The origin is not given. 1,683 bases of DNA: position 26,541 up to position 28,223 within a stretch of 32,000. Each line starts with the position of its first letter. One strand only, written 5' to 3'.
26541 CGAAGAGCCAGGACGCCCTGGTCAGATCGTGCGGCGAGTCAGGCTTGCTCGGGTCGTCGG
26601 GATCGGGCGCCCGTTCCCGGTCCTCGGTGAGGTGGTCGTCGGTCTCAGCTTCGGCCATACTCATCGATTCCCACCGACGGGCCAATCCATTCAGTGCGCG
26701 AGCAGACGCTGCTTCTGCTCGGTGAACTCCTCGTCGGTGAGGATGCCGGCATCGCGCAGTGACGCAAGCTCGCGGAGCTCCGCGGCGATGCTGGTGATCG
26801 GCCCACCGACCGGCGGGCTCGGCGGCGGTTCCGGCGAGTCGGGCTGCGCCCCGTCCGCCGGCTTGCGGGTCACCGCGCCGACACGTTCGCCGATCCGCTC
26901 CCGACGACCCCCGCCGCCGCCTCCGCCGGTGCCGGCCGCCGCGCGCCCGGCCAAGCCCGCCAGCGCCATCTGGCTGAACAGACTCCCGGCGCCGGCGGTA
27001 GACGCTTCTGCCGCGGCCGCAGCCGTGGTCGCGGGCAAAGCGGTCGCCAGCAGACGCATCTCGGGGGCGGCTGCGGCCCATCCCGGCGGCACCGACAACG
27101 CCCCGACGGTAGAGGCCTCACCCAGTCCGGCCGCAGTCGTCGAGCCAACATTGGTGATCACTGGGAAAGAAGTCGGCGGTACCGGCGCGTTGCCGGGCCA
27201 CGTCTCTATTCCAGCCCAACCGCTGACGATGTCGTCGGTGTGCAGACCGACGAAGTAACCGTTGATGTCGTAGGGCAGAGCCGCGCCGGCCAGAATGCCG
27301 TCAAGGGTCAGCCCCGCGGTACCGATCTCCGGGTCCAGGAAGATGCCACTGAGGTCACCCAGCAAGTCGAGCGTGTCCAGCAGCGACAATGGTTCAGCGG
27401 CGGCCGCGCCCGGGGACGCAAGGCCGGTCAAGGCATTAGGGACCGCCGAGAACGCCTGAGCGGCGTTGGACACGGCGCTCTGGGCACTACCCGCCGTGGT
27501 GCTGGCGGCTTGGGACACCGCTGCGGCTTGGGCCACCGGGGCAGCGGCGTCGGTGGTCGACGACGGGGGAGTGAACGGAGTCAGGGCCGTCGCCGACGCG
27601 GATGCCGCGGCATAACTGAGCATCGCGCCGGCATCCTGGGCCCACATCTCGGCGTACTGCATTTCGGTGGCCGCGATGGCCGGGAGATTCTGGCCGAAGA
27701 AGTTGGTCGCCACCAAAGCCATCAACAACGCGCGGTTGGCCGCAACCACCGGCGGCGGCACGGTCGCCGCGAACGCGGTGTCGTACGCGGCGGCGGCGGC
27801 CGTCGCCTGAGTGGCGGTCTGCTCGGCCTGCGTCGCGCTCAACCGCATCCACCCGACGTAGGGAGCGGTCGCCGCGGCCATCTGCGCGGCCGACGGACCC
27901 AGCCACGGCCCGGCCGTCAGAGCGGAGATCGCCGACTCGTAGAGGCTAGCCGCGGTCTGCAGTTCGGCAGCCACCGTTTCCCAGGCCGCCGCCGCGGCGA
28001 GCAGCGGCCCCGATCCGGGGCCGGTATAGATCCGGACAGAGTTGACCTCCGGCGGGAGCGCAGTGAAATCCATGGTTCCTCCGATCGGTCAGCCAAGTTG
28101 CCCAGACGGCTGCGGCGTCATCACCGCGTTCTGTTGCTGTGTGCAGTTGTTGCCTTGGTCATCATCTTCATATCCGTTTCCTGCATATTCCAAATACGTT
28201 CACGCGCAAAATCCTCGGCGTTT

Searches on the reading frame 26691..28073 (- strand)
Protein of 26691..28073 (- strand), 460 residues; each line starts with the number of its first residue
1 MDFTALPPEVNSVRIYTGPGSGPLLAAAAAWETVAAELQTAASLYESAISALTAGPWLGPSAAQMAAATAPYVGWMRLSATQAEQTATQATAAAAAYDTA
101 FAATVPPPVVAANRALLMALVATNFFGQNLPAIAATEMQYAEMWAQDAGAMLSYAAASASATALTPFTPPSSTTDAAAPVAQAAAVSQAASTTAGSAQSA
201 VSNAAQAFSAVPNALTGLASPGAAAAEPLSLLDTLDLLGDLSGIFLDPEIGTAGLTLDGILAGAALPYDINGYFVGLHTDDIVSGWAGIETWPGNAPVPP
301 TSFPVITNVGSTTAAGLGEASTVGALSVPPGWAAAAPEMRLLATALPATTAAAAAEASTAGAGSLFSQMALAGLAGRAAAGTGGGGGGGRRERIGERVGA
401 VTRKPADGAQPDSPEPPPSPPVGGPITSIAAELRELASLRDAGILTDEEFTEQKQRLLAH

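Call 63: search_protein_families(library=pfam, proteins=[window:26691-28073:-], max_evalue=0.0001)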
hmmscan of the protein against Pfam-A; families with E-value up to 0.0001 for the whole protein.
window:26691-28073:- (460 aa): 3 families
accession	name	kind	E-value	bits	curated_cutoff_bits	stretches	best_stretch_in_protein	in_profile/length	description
PF00823.25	PPE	-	1.6e-64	217.3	26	1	2-165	1-165/165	PPE family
PF12484.13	PPE-SVP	-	6e-13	50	23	1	314-402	1-78/80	PPE-SVP subfamily C-terminal region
PF09851.14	SHOCT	-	2.5e-08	33.8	27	1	431-458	1-28/28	Short C-terminal domain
